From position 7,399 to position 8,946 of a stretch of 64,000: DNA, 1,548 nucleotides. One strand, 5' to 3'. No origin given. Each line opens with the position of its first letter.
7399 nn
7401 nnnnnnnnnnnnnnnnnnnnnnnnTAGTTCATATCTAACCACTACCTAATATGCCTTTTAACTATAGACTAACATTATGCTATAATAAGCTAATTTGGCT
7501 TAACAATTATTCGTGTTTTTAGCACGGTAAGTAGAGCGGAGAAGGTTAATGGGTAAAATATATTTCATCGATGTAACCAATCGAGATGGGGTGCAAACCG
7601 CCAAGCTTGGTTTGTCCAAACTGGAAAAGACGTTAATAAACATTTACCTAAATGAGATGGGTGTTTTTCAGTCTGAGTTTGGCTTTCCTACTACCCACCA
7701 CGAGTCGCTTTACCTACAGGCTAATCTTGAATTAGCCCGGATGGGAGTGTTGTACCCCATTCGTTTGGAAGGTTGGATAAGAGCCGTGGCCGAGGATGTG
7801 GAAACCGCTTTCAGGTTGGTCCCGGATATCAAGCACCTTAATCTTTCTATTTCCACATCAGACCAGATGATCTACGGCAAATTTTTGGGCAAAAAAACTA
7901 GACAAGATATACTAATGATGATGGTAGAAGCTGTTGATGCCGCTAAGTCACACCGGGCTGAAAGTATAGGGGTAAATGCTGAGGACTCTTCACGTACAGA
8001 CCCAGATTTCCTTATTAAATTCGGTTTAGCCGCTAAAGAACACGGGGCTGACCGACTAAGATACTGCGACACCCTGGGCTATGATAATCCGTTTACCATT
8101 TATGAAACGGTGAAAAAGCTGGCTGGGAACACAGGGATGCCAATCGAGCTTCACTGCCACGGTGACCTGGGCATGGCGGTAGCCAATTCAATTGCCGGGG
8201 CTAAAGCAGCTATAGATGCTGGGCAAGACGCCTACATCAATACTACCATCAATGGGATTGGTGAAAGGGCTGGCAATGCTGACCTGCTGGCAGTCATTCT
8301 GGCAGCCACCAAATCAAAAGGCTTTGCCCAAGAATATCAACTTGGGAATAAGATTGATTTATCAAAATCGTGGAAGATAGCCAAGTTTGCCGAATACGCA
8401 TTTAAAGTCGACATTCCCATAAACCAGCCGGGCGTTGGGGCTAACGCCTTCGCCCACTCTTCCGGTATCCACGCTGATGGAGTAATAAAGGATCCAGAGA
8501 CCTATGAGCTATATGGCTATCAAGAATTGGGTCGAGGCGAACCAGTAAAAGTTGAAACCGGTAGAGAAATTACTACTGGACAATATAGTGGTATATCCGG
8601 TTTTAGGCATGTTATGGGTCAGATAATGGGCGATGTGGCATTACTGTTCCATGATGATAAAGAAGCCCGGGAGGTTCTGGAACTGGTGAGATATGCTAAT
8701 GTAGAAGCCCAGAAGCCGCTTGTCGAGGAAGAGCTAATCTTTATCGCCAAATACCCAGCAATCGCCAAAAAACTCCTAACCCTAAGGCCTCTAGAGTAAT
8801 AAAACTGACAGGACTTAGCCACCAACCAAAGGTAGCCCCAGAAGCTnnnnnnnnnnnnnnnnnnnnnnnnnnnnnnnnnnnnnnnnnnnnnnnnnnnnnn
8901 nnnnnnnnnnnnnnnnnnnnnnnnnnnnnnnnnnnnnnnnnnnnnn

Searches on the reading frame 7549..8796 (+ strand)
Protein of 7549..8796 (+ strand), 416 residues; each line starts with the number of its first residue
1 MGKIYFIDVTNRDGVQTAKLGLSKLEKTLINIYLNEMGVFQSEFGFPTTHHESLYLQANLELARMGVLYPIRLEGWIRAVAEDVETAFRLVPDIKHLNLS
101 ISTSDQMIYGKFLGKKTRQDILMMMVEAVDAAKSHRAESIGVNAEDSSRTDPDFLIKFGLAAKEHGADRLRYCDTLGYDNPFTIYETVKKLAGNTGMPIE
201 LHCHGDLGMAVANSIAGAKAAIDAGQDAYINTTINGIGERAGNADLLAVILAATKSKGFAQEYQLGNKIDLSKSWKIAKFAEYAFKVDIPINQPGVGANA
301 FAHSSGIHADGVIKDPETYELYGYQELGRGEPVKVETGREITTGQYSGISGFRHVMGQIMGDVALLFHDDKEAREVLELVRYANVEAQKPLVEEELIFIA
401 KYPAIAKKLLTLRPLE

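Call 31: search_protein_families(library=ncbifam, max_evalue=1e-8, proteins=[window:7549-8796:+])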
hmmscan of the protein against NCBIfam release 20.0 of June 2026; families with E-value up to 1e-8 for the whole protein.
window:7549-8796:+ (416 aa): 16 families
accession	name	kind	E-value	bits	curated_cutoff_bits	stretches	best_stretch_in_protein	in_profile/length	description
TIGR02660.1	nifV_homocitr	equivalog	1.5e-75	254.8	462.9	1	4-397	2-362/365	homocitrate synthase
NF002085.0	PRK00915.1-2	subfamily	5.9e-66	223.2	517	1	3-400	13-376/504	2-isopropylmalate synthase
TIGR02090.1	LEU1_arch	subfamily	6.4e-63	213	484.75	1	4-361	1-330/363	isopropylmalate/citramalate/homocitrate synthases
NF002086.0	PRK00915.1-3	equivalog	4.8e-57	193.6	532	1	3-356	6-343/516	2-isopropylmalate synthase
NF002088.0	PRK00915.1-5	equivalog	2e-54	185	697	1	1-356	1-340/514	2-isopropylmalate synthase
NF041069.1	IPMS_Sufob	equivalog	1e-53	183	600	1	6-384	3-350/371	isopropylmalate synthase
TIGR02146.1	LysS_fung_arch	equivalog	8.1e-53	179.8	413.55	1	7-335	2-310/344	homocitrate synthase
TIGR00973.1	leuA_bact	equivalog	4.8e-52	177.1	598.7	1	3-331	1-320/494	2-isopropylmalate synthase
NF002087.0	PRK00915.1-4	equivalog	4e-49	167.5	729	1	3-358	6-345/516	2-isopropylmalate synthase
NF002084.0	PRK00915.1-1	equivalog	4.8e-46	157.4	748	1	3-328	4-320/523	2-isopropylmalate synthase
TIGR00977.1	citramal_synth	equivalog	4.2e-31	107.8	450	1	3-323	1-316/526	citramalate synthase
NF042434.1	IPMS_Lepto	equivalog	2.4e-27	95.9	500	1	3-316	5-309/374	2-isopropylmalate synthase LeuA2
NF042433.1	CitmalDyn_Leptosp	equivalog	1.6e-18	66.6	950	1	3-314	7-308/514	(R)-citramalate synthase CimA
NF006049.0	PRK08195.1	subfamily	4e-13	49.1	229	1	128-273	124-264/344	4-hyroxy-2-oxovalerate/4-hydroxy-2-oxopentanoic acid aldolase,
NF002991.1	PRK03739.1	subfamily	4.3e-11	42.2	455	1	191-314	229-340/550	2-isopropylmalate synthase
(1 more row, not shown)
